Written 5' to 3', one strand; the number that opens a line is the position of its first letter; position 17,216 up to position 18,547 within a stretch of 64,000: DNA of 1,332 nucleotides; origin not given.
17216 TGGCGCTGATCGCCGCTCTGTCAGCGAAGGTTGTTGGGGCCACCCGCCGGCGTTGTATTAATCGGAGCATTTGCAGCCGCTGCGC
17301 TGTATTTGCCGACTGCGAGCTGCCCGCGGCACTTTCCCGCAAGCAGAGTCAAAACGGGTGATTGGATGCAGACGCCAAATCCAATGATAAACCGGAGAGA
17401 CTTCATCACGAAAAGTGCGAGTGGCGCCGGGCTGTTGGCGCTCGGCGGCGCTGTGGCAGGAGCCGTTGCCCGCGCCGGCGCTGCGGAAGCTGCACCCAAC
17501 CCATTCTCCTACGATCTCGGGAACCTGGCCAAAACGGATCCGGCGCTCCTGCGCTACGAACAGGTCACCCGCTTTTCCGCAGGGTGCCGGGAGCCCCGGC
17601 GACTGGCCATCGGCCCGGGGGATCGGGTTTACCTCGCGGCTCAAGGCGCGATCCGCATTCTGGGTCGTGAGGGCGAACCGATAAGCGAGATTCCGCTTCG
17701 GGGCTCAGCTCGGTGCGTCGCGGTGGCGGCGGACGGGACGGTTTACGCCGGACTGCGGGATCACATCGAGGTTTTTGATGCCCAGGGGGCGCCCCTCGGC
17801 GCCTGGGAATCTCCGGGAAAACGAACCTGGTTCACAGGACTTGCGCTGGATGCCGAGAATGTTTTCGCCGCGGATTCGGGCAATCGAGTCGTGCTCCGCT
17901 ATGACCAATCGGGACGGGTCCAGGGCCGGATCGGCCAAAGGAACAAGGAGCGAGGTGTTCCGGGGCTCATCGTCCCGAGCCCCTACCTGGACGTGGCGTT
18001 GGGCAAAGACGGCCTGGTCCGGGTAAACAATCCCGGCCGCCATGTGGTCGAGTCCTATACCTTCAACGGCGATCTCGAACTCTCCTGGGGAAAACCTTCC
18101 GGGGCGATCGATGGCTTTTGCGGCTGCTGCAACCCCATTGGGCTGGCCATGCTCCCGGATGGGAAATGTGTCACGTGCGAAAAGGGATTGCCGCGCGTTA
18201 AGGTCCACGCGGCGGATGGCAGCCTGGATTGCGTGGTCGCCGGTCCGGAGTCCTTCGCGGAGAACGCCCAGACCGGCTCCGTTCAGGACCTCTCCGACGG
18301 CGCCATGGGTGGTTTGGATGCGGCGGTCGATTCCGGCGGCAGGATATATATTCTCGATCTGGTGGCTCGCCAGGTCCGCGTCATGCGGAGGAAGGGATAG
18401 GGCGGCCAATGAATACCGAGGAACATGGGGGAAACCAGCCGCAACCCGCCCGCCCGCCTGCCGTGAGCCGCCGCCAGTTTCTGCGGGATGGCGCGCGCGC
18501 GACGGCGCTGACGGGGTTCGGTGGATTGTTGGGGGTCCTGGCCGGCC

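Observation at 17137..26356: Seven-gene operon joining a cytoplasmic NAD(P)H flavin/Fe-S module to a NapGH-like transmembrane ferredoxin pair and two exported beta-propellers: candidate undescribed periplasm-directed redox system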

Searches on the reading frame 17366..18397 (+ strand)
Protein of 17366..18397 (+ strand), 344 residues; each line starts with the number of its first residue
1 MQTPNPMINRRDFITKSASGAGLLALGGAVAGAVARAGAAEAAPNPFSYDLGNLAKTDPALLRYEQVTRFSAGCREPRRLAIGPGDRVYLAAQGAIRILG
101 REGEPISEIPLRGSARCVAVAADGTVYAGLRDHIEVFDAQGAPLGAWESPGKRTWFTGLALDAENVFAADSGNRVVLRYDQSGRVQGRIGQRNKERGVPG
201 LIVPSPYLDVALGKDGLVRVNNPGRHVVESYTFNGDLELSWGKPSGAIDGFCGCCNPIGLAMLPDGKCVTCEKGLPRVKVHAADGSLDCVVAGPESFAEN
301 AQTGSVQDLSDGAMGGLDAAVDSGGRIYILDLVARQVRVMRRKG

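Call 7: search_protein_families(library=pfam, proteins=[window:17366-18397:+], max_evalue=0.01)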
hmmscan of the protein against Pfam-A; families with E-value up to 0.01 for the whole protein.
window:17366-18397:+ (344 aa): 1 family
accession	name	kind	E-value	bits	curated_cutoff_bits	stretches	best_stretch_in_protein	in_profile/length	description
PF01436.27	NHL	-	0.0089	16.5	20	0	318-331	6-19/28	NHL repeat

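Call 8: search_protein_families(library=ncbifam, proteins=[window:17366-18397:+], max_evalue=0.01)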
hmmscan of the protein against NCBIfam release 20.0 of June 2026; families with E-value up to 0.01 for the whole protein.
window:17366-18397:+ (344 aa): 3 families
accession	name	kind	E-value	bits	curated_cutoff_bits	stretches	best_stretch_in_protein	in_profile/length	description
NF033206.1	ScyE_fam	subfamily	5.7e-05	22.8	80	0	256-331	9-90/333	ScyD/ScyE family protein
NF035926.1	scyF_NHL_VPEP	equivalog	0.0017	17.5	350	0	120-343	64-276/376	scytonemin biosynthesis PEP-CTERM protein ScyF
TIGR01409.1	TAT_signal_seq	domain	0.0085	16.4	16.7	0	8-31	1-23/29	twin-arginine translocation signal domain-containing protein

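Call 12: find_homologous_proteins(query=window:17366-18397:+, max_evalue=0.001)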
Query window:17366-18397:+ (344 aa): 1982 proteins with E <= 0.001 among 8000 candidates; the best 120 are listed.
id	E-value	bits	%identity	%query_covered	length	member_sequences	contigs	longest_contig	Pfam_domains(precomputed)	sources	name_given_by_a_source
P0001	4.4e-222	755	100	98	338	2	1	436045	-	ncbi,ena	-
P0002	1.9e-154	532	69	100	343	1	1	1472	-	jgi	-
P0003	5.2e-151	521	67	100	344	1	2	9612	-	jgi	-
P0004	1.7e-146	506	65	100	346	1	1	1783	-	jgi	jgi:hypothetical protein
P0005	8.5e-146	504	65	100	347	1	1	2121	-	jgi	jgi:hypothetical protein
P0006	1.2e-145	503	65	100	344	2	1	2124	-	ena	-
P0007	1.6e-145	503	64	100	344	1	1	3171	PF01436.28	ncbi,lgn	-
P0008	2.2e-145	502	64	100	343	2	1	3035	PF01436.28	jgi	jgi:hypothetical protein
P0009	2.1e-144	499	64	100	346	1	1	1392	-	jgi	jgi:hypothetical protein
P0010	2.2e-144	499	64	100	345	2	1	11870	PF01436.28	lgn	-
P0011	2.3e-144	499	65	98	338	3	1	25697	-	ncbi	ncbi:MAG TPA: hypothetical protein VJA21_33695 [Verrucomicrobiae bacterium]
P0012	6.5e-144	497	65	100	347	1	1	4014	-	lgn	-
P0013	4.9e-143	495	63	100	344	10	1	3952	-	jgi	jgi:hypothetical protein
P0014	6.0e-143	494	62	100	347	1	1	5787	-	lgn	-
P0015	8.9e-143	494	66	98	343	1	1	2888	-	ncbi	-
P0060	5.9e-139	481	63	100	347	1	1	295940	-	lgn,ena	-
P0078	4.0e-138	478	61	100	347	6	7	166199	-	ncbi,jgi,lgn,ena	ncbi:MAG: hypothetical protein ABSF95_07830 [Verrucomicrobiota bacterium]|jgi:sugar lactone lactonas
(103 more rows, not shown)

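Call 13: find_encoding_contigs(protein=P0060, flank=10000, max_places=2)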
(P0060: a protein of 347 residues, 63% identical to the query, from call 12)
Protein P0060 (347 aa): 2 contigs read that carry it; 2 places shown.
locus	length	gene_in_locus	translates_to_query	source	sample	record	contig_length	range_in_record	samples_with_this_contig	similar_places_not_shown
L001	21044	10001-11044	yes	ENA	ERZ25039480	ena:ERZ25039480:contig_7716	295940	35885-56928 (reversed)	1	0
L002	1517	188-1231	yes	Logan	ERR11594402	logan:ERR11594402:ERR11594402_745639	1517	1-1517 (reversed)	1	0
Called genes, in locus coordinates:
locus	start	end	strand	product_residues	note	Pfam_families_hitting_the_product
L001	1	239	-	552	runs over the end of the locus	PF01636:APH (faint), PF00069:Pkinase, PF07714:PK_Tyr_Ser-Thr, PF03109:ABC1 (weak)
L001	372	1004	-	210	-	PF07638:Sigma70_ECF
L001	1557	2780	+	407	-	PF01011:PQQ (faint), PF13570:Beta-prop_ACSF4, PF25293:Beta-prop_EMC1_N (faint), PF13360:PQQ_2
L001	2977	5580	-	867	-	PF01555:N6_N4_Mtase, PF01170:UPF0020 (faint), PF02086:MethyltransfD12 (weak), PF03602:Cons_hypoth95 (faint), PF27126:NmeDI_C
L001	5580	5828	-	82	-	PF20582:UPF0758_N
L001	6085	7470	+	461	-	PF02310:B12-binding, PF19864:Radical_SAM_N2 (weak), PF04055:Radical_SAM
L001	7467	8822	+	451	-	PF04055:Radical_SAM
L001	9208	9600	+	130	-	PF12092:DUF3568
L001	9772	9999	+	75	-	-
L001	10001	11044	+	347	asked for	-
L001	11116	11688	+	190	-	PF12838:Fer4_7 (faint), PF00037:Fer4 (faint), PF12837:Fer4_6 (faint)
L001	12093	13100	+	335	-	PF12801:Fer4_5, PF12837:Fer4_6 (faint), PF12838:Fer4_7 (faint), PF00037:Fer4 (faint), PF12801:Fer4_5 (weak)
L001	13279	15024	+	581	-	PF01011:PQQ (faint), PF13360:PQQ_2, PF23727:Beta-prop_FAM234A_B (faint), PF13360:PQQ_2, PF13570:Beta-prop_ACSF4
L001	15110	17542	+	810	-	PF01257:2Fe-2S_thioredx, PF01257:2Fe-2S_thioredx (weak), PF01512:Complex1_51K, PF10531:SLBB (weak), PF10589:NADH_4Fe-4S, PF14697:Fer4_21, PF00037:Fer4 (weak), PF12838:Fer4_7, +3 more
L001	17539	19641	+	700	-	PF13510:Fer2_4, PF14691:Fer4_20, PF01266:DAO (weak), PF07992:Pyr_redox_2, PF12831:FAD_oxidored (weak), PF13450:NAD_binding_8, PF13738:Pyr_redox_3 (faint)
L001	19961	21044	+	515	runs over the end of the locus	-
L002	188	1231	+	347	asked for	-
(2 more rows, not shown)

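Call 14: find_encoding_contigs(protein=P0078, flank=10000, max_places=3)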
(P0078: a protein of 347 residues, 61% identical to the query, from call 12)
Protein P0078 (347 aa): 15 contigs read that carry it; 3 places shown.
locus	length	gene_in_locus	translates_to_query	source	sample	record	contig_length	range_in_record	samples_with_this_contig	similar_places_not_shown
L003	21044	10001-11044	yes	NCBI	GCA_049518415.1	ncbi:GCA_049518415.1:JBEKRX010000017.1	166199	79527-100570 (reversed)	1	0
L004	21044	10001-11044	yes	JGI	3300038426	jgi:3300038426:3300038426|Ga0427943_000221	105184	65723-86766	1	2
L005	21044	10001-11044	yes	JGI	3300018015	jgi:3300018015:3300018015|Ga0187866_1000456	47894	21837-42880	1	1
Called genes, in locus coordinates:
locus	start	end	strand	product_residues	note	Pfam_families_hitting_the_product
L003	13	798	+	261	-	PF00142:Fer4_NifH (weak), PF01656:CbiA, PF06564:CBP_BcsQ (weak), PF09140:MipZ (weak), PF10609:ParA, PF13614:AAA_31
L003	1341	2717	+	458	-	PF01011:PQQ (faint), PF13360:PQQ_2, PF13570:Beta-prop_ACSF4 (faint)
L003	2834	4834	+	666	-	PF13360:PQQ_2, PF01011:PQQ (faint), PF13360:PQQ_2, PF13570:Beta-prop_ACSF4 (faint), PF11721:Malectin, PF13360:PQQ_2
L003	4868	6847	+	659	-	PF04015:DUF362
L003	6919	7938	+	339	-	PF12625:Arabinose_bd, PF00165:HTH_AraC (faint), PF12833:HTH_18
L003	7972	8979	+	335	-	PF00248:Aldo_ket_red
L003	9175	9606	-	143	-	PF00175:NAD_binding_1 (faint)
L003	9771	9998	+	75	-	-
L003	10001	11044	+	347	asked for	-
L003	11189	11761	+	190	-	PF12838:Fer4_7 (faint), PF00037:Fer4 (faint), PF12837:Fer4_6 (faint)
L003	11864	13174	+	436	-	PF12801:Fer4_5, PF00037:Fer4 (faint), PF12837:Fer4_6 (faint), PF12838:Fer4_7 (faint), PF13187:Fer4_9 (faint), PF13484:Fer4_16 (faint), PF14697:Fer4_21 (faint), PF12801:Fer4_5 (weak)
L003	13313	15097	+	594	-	PF01011:PQQ (faint), PF13360:PQQ_2, PF13570:Beta-prop_ACSF4, PF13360:PQQ_2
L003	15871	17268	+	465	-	PF02133:Transp_cyt_pur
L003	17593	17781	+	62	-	-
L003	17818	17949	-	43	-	-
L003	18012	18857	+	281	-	PF01944:SpoIIM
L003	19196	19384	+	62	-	-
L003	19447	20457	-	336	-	PF00263:Secretin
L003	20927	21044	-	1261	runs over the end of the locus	PF02811:PHP, PF07733:DNA_pol3_alpha, PF17657:DNA_pol3_finger, PF14579:HHH_6, PF01336:tRNA_anti-codon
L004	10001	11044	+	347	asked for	-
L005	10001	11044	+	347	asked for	-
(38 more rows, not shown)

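Call 21: find_related_loci(query=A1, collection=genome_contigs, flank=10000)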
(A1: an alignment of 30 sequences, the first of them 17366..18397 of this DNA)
Query A1 (344 aa) in genome_contigs; peptide patterns used: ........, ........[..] (x = any residue, [..] = any of these).
600 stretches matched a pattern (row limit reached: there are more); 593 encode a relative of the query (tblastn E <= 1e-3); the best 80 are kept; 80 distinct loci.
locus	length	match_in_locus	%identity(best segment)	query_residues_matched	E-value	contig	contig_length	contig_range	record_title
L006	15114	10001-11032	65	1-343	3e-148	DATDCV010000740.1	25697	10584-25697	MAG TPA_asm: Verrucomicrobiia bacterium isolate SMAG_U157 k141_389895, whole genome shotgun sequence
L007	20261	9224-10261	62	1-343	1e-141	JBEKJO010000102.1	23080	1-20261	MAG: Verrucomicrobiota bacterium isolate SPRUCE 325 SPRUCE_325_102, whole genome shotgun sequence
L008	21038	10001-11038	61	1-343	6e-142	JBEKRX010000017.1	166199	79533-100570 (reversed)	MAG: Verrucomicrobiota bacterium isolate SPRUCE 520 SPRUCE_520_17, whole genome shotgun sequence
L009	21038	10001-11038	62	1-343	4e-141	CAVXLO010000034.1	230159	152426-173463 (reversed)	MAG: uncultured Verrucomicrobiae bacterium isolate MFD02416.bin.2.131 genome assembly, contig: contig_32339, whole genom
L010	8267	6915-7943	60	1-343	6e-138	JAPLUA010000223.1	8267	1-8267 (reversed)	MAG: Verrucomicrobia bacterium isolate LacPavin_0818_WC55_MAG_63_9 LacPavin_0818_WC55_scaffold_6313, whole genome shotgu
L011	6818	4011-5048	58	1-343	2e-133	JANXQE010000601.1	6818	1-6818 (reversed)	MAG: Limisphaerales bacterium isolate GL140_4_concoct_305_sub GL140_4_k141_199470, whole genome shotgun sequence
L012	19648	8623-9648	57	1-343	2e-129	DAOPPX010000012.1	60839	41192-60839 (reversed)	MAG TPA_asm: Verrucomicrobiota bacterium isolate AMR_MDS_1537 NODE_639_length_60839_cov_42.201829, whole genome shotgun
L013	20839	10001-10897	64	45-343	2e-127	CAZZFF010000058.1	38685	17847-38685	MAG TPA_asm: uncultured Verrucomicrobiota bacterium isolate binchicken_co3_5 genome assembly, contig: NODE_3075_length_3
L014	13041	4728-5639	61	39-343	3e-127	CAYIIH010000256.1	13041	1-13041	MAG TPA_asm: uncultured Verrucomicrobiota bacterium isolate ERP119705_co20_532 genome assembly, contig: NODE_5416_length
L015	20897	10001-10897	62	45-343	1e-124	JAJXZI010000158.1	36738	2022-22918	MAG: bacterium isolate BP7.bin46 NODE_1405_length_36738_cov_1.527246, whole genome shotgun sequence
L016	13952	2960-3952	58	8-343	3e-124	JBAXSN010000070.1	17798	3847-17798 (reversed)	MAG: Verrucomicrobiota bacterium isolate ELA610 MAG610_70, whole genome shotgun sequence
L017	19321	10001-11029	55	6-343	3e-124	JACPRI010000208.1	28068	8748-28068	MAG: Verrucomicrobia bacterium isolate NC_groundwater_675_Ag_B-0.1um_59_41 B_1_S1_Biohub_coassembly_k141_2381996, whole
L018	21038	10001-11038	61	1-343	4e-138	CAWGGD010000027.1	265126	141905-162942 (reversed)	MAG: uncultured Verrucomicrobiae bacterium isolate MFD02979.bin.4.344 genome assembly, contig: contig_39675, whole genom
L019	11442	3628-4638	56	1-343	1e-123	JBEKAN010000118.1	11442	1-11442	MAG: Verrucomicrobiota bacterium isolate SPRUCE 113 SPRUCE_113_118, whole genome shotgun sequence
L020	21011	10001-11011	55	1-343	2e-123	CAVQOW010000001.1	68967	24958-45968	MAG: uncultured Verrucomicrobiae bacterium isolate MFD01476.bin.2.132 genome assembly, contig: contig_102099, whole geno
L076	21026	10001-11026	47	9-343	1e-100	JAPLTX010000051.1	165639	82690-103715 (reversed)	MAG: Verrucomicrobia bacterium isolate LacPavin_0818_WC55_MAG_62_14 LacPavin_0818_WC55_scaffold_154691, whole genome sho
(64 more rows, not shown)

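Call 24: search_protein_representatives(protein=window:17366-18397:+)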
Query: 344 residues. Proteins with E-value up to 0.001 (for the whole library): 3612; up to 1e-10: 1584; up to 1e-30: 893. The best 150 are listed.
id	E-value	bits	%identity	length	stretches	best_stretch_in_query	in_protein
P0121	4.6e-125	433.8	57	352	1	8-343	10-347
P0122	2.0e-103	362.6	54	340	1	7-343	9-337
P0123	6.8e-97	341.2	56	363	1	64-343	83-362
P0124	1.1e-93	330.6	50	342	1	8-343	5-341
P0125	1.4e-93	330.3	49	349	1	8-342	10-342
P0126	3.0e-91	322.6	53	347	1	6-343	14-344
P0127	6.3e-88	311.7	48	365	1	8-343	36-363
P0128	4.1e-86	305.7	47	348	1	44-340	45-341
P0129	8.8e-82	291.4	41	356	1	9-340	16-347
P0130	9.4e-82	291.4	45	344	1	10-341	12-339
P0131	1.0e-78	281.4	46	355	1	11-342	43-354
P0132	1.4e-78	280.9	43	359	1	8-343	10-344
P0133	2.1e-78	280.3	44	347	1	8-331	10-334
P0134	1.2e-77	277.9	48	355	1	53-340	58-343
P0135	2.7e-77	276.7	47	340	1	38-343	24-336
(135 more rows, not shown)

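Call 26: predict_structure(alignment_id=A1)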
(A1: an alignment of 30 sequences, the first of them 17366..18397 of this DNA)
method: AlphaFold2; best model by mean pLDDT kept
length: 344 residues; sequences in the alignment: 30
mean_pLDDT: 79.5   pTM: 0.78
mean pLDDT of the five models: 79.5, 78.9, 78.3, 77.6, 77.3
residues with pLDDT >= 90: 178; 70-90: 79; 50-70: 15; < 50: 72
segments of 3 or more residues with pLDDT < 50: 1-50, 243-253, 305-314
pLDDT, mean of each block of 10 residues (from residue 1): 38 45 39 34 40 67 96 92 97 95 96 94 96 95 92 90 95 94 93 83 84 93 85 87 46 68 93 85 86 86 52 71 97 94 94
secondary structure, 60 per line:
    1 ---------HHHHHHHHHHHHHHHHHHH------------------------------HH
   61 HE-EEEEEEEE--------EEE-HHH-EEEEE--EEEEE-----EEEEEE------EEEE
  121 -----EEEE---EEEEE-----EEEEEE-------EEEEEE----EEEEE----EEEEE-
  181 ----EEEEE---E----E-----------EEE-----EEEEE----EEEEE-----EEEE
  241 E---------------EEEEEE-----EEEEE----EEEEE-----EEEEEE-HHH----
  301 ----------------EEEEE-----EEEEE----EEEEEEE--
elements in order: H10-28 E64-71 E80-82 E88-92 E95-99 E105-110 E117-120 E126-129 E133-137 E143-148 E156-161 E166-170 E175-179 E185-189 E210-212 E218-222 E227-231 E237-241 E257-262 E268-272 E277-281 E287-292 E317-321 E327-331 E336-342

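Call 29: fold_search(model_id=the predicted structure, library=pdb)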
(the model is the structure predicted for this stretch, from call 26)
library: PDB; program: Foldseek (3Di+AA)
matches with E <= 10: 1813; with E <= 0.001: 1362
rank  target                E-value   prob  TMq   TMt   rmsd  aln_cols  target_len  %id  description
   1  6d69                  2.1e-15  1.00  0.66  0.77   3.9       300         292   23  Crystal Structure of the NHL Repeat Region of D. melanogaster Thin (released 2019-04-24)
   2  6xg7                  2.4e-15  1.00  0.66  0.78   4.1       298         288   22  1.3 A Resolution Structure of the of the NHL Repeat Region of D. melanogaster Thin (released 2020-12-16)
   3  7b2r_A                4.3e-14  1.00  0.64  0.79   5.2       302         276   16  Crystal structure of NHL domain of TRIM2 (released 2021-01-13)
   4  7b96_A                1.7e-13  1.00  0.65  0.79   5.3       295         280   18  NHL domain of human TRIM2 (released 2022-01-12)
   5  7qrv_B                1.9e-13  1.00  0.62  0.77   6.1       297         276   17  Crystal structure of NHL domain of TRIM2 (full C-terminal) (released 2022-05-04)
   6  7qrv_D                2.5e-13  1.00  0.65  0.78   6.2       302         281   18  Crystal structure of NHL domain of TRIM2 (full C-terminal) (released 2022-05-04)
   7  7b2r_B                3.5e-13  1.00  0.63  0.79   5.9       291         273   17  Crystal structure of NHL domain of TRIM2 (released 2021-01-13)
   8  7qrv_A                4.0e-13  1.00  0.66  0.81   4.3       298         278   17  Crystal structure of NHL domain of TRIM2 (full C-terminal) (released 2022-05-04)
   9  7qrw                  1.0e-12  1.00  0.63  0.77   6.3       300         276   17  Crystal structure of NHL domain of TRIM3 (released 2022-05-04)
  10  6fpt_B                1.4e-12  1.00  0.61  0.55   5.3       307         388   15  Crystal structure of Danio rerio Lin41 filamin-NHL domains (released 2018-05-09)
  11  4zlr_B                2.0e-12  1.00  0.62  0.76   3.4       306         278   14  Structure of the Brat-NHL domain bound to consensus RNA motif (released 2015-11-11)
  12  4zlr_A                2.1e-12  1.00  0.60  0.74   4.6       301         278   15  Structure of the Brat-NHL domain bound to consensus RNA motif (released 2015-11-11)
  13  8j72_B                2.6e-12  1.00  0.59  0.73   5.2       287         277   16  Crystal structure of mammalian Trim71 in complex with lncRNA Trincr1 (released 2024-03-06)
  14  6fpt_A                2.6e-12  1.00  0.60  0.54   5.7       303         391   15  Crystal structure of Danio rerio Lin41 filamin-NHL domains (released 2018-05-09)
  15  1q7f_B                2.8e-12  1.00  0.62  0.75   3.5       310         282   14  Brain Tumor NHL domain (released 2003-10-21)
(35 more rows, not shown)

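Call 30: search_solved_structures(query=A1, max_evalue=1)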
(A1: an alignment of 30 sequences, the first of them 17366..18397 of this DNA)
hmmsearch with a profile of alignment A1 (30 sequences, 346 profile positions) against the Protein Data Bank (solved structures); distinct sequences matched with E-value up to 1: 44.
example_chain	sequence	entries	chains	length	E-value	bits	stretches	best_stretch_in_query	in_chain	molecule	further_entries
2ymu_A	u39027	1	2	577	2.9e-17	65.9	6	95-192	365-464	WD-40 REPEAT PROTEIN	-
8prj_A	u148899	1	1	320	7.8e-12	48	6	83-136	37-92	v31Bagel8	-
7qrw_A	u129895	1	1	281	3.6e-10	42.5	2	160-293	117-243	Isoform 4 of Tripartite motif-containing protein 3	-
6d69_A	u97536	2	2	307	5.7e-09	38.6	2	96-283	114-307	NHL Repeat Region of D. melanogaster Thin | Thin, isoform D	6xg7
6tjh_A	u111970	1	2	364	8e-09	38.1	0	82-142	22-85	Cake9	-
6tji_A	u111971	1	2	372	8.6e-09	38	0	82-142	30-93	Cake10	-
7b96_A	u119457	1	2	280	5.1e-08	35.5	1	120-293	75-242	Isoform 2 of Tripartite motif-containing protein 2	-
7qrv_A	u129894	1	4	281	5.1e-08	35.5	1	135-293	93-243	Tripartite motif-containing protein 2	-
6tjg_A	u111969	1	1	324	5.9e-08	35.2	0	82-142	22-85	Cake8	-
7b2r_A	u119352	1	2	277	1e-07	34.4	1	120-293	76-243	Tripartite motif-containing protein 2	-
8prs_A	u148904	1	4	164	1e-06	31.2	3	83-136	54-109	nvBagel4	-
4zlr_A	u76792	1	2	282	1e-06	31.2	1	72-192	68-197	Brain tumor protein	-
1q7f_A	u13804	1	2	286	1.1e-06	31.1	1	72-193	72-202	brain tumor CG10719-PA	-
5ex7_A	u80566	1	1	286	1.1e-06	31.1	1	72-193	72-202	Brain tumor protein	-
8pra_A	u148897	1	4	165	1.8e-06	30.4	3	83-136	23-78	Cell surface protein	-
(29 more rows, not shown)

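Call 48: find_related_loci(query=A5, collection=metagenome_contigs, flank=10000)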
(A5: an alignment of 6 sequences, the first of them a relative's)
Query A5 (326 aa) in metagenome_contigs; peptide patterns used: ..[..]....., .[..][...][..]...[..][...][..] (x = any residue, [..] = any of these).
600 stretches matched a pattern (row limit reached: there are more); 584 encode a relative of the query (tblastn E <= 1e-3); the best 80 are kept; 80 distinct loci.
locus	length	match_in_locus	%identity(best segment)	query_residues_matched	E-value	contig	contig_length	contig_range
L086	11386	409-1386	100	1-326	0e+0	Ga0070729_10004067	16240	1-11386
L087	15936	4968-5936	48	6-326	7e-103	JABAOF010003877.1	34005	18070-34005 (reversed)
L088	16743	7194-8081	52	30-326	3e-102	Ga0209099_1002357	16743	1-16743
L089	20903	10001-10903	51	22-323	2e-101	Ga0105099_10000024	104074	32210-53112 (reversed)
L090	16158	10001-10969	47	6-326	4e-101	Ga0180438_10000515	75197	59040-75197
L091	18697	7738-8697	47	6-323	2e-100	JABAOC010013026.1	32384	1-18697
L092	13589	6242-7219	46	1-325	1e-99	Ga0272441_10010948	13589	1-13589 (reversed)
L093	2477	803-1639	54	37-315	2e-103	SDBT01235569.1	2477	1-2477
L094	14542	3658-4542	51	30-326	2e-99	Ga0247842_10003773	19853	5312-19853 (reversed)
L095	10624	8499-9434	45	16-325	2e-99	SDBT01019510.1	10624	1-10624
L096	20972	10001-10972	46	3-326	5e-99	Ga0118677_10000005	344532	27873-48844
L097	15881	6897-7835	49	12-325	8e-99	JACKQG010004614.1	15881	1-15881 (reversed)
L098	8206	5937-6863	48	17-326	3e-99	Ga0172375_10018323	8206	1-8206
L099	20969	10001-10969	47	2-326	3e-99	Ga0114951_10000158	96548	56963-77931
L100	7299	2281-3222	48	11-326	4e-99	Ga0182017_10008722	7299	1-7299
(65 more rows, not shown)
